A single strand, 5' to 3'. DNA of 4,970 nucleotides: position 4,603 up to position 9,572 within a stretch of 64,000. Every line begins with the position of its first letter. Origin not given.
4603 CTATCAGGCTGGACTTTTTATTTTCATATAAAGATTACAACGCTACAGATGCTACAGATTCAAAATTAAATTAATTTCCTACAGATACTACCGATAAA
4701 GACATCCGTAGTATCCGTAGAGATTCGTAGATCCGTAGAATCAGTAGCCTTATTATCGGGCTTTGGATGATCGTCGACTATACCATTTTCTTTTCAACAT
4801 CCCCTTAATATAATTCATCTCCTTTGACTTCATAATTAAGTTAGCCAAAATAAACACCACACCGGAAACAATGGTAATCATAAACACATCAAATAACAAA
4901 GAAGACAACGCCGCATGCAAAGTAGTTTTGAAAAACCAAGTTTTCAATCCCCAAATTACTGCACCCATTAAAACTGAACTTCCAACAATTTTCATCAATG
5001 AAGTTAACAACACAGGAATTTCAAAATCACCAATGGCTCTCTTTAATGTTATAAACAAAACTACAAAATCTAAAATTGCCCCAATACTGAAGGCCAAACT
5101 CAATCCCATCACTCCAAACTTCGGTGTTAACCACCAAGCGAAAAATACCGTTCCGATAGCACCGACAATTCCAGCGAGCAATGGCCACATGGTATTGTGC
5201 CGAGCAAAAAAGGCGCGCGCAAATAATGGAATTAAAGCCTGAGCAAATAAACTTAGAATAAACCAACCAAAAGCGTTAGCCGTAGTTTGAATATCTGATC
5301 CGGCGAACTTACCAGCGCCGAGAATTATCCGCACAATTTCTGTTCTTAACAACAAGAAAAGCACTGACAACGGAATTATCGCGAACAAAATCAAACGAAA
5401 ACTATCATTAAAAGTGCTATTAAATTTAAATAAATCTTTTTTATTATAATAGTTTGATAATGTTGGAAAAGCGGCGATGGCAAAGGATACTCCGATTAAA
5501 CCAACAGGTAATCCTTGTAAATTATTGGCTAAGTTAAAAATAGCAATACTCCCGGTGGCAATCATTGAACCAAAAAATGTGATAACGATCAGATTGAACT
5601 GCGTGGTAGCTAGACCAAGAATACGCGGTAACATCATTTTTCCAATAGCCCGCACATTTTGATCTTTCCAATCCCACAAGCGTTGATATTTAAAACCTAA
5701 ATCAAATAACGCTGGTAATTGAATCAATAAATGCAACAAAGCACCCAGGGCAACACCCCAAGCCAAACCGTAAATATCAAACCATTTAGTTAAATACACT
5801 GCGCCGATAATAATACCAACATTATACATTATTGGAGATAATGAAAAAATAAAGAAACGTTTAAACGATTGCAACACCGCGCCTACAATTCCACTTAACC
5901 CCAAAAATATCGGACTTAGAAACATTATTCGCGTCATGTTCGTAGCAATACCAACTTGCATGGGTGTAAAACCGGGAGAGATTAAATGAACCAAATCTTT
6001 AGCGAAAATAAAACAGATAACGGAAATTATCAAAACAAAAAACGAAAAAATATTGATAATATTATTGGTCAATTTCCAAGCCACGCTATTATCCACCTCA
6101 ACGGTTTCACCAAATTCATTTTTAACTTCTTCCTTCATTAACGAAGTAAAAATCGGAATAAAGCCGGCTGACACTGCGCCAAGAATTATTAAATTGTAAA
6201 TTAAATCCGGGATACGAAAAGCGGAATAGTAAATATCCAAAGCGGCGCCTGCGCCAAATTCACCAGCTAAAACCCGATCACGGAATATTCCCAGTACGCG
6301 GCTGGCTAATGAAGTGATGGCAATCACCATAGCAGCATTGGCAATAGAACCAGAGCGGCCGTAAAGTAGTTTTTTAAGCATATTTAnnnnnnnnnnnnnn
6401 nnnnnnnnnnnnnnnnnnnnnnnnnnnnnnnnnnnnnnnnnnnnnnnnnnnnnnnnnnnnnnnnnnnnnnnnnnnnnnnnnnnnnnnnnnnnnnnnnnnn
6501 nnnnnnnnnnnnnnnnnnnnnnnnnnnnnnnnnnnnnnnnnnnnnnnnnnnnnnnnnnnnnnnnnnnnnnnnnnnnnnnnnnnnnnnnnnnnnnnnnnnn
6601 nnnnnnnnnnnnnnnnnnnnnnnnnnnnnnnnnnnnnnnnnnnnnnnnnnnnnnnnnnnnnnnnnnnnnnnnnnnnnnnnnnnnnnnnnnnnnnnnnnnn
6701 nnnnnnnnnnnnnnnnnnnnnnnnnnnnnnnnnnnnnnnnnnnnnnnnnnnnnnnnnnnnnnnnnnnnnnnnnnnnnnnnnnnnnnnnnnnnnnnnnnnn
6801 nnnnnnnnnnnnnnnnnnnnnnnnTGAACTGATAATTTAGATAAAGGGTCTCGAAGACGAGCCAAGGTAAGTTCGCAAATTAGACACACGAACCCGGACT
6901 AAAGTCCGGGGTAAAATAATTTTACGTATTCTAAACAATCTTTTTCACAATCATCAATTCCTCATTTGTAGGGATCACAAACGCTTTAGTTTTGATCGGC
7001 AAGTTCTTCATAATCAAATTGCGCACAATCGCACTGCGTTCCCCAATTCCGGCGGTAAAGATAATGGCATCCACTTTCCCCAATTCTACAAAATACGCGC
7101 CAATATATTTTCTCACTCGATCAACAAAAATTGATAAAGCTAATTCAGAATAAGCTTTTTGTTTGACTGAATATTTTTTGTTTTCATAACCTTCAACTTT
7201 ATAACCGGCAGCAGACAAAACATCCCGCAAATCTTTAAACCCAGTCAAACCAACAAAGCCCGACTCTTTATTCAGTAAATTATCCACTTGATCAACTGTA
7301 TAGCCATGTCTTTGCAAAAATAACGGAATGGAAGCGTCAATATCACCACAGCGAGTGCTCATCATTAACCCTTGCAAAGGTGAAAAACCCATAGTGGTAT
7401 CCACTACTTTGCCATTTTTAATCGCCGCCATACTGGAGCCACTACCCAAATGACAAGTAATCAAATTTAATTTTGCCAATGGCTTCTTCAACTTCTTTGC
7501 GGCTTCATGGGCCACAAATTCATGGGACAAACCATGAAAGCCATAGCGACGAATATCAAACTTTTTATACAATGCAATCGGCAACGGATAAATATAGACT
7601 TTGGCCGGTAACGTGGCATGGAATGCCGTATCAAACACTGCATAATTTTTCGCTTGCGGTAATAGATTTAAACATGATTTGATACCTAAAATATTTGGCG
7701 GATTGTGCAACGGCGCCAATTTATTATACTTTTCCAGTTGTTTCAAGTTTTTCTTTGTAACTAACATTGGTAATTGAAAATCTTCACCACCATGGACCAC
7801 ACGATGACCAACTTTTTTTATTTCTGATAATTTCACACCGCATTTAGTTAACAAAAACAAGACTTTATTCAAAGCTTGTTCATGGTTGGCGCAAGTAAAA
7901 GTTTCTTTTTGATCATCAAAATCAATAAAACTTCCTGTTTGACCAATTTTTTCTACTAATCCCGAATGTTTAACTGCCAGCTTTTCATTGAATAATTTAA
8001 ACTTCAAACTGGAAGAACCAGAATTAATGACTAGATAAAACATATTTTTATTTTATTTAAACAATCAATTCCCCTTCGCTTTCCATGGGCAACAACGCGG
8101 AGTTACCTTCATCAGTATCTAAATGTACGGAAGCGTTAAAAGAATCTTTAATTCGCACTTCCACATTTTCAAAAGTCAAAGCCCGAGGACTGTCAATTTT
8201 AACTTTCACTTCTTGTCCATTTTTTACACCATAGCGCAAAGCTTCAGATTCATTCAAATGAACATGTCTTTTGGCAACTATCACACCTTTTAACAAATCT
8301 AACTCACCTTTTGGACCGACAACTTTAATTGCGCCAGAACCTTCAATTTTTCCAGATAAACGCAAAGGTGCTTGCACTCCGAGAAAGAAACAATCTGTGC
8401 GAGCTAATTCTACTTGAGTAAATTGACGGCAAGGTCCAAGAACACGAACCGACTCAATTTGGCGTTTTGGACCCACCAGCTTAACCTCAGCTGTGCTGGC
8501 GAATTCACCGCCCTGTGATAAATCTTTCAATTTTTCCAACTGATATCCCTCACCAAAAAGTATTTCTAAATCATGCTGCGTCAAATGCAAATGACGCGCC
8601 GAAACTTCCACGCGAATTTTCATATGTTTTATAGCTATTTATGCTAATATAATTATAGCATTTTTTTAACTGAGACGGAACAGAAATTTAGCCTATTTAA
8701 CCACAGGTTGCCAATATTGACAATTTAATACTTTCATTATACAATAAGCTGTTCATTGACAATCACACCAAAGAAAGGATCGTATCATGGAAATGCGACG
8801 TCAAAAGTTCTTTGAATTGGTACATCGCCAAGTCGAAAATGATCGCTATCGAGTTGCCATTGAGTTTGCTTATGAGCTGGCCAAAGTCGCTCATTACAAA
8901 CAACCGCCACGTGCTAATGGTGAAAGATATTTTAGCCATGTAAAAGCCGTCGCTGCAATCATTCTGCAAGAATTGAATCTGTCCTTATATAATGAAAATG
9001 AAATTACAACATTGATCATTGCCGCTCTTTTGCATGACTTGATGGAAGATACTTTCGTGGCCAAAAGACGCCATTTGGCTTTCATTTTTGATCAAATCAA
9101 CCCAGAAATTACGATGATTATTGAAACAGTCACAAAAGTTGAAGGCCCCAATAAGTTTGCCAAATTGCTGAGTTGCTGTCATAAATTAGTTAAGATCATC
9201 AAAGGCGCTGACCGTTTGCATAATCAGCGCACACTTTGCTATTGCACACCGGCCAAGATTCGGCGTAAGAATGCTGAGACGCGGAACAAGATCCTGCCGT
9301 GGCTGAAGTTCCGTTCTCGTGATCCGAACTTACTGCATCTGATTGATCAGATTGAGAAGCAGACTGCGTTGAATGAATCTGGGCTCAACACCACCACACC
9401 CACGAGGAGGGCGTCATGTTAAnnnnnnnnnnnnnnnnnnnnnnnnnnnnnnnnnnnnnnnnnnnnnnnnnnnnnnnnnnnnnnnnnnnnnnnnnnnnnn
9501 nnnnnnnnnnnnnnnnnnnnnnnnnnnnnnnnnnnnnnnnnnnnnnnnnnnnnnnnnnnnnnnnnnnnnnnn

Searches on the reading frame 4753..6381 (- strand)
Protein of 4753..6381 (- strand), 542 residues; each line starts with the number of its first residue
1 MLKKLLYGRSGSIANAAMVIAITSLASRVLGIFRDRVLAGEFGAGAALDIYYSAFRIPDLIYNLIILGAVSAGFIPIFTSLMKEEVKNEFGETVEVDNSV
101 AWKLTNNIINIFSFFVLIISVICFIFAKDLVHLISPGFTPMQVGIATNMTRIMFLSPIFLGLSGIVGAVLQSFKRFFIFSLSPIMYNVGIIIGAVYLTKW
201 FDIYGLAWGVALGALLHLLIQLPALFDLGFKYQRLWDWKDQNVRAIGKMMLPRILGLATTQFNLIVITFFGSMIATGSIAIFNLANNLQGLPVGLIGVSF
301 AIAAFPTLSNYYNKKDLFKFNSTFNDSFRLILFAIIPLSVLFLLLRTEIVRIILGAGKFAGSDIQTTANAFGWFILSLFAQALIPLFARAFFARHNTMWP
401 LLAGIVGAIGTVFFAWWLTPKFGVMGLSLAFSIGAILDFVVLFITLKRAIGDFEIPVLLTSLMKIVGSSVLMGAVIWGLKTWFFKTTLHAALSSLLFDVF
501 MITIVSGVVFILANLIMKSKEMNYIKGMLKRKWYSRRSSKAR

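Call 27: search_protein_families(library=pfam, proteins=[window:4753-6381:-], max_evalue=0.001)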
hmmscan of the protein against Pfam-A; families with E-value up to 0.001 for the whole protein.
window:4753-6381:- (542 aa): 2 families
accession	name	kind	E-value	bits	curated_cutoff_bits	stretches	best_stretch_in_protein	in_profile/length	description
PF03023.19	MurJ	-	1.3e-90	304.7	27.4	1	40-484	3-437/451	Lipid II flippase MurJ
PF01943.22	Polysacc_synt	-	1.9e-06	27.9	28.2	1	111-310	79-272/274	Polysaccharide biosynthesis protein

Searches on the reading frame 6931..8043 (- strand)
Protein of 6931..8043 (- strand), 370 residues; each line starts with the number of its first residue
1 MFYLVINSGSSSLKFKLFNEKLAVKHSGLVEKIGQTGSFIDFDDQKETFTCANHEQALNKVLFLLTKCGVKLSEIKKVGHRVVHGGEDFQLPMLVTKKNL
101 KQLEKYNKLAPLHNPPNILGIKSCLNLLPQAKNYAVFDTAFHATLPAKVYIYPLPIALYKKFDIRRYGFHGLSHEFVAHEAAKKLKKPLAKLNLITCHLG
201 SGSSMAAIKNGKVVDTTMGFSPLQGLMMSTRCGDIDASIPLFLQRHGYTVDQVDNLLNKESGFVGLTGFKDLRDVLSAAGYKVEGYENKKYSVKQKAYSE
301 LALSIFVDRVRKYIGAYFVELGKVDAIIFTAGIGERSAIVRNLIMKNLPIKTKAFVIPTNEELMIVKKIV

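Call 28: search_protein_families(library=pfam, proteins=[window:6931-8043:-], max_evalue=0.001)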
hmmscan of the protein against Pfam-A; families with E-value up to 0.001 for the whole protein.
window:6931-8043:- (370 aa): 1 family
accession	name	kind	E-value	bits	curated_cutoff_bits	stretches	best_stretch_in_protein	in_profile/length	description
PF00871.23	Acetate_kinase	-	6.1e-120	400.9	22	1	4-348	3-347/392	Acetokinase family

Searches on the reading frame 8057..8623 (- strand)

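Call 85: search_protein_families(library=pfam, proteins=[window:8057-8623:-], max_evalue=0.001)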
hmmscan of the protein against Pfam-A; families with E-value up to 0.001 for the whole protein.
window:8057-8623:- (188 aa): 1 family
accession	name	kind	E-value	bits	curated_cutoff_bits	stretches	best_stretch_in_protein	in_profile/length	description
PF06130.18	PTAC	-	4.1e-72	242.1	25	1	5-177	2-174/176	Phosphate propanoyltransferase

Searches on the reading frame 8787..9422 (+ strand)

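Call 85: search_protein_families(library=pfam, proteins=[window:8787-9422:+], max_evalue=0.001)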
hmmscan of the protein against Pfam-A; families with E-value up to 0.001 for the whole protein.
window:8787-9422:+ (211 aa): 2 families
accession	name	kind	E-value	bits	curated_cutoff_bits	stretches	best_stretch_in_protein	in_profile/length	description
PF13328.12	HD_4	-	1.1e-11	45.2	27.2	1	28-166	1-143/156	HD domain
PF01966.28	HD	-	1.3e-05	25.9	22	1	48-146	1-115/116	HD domain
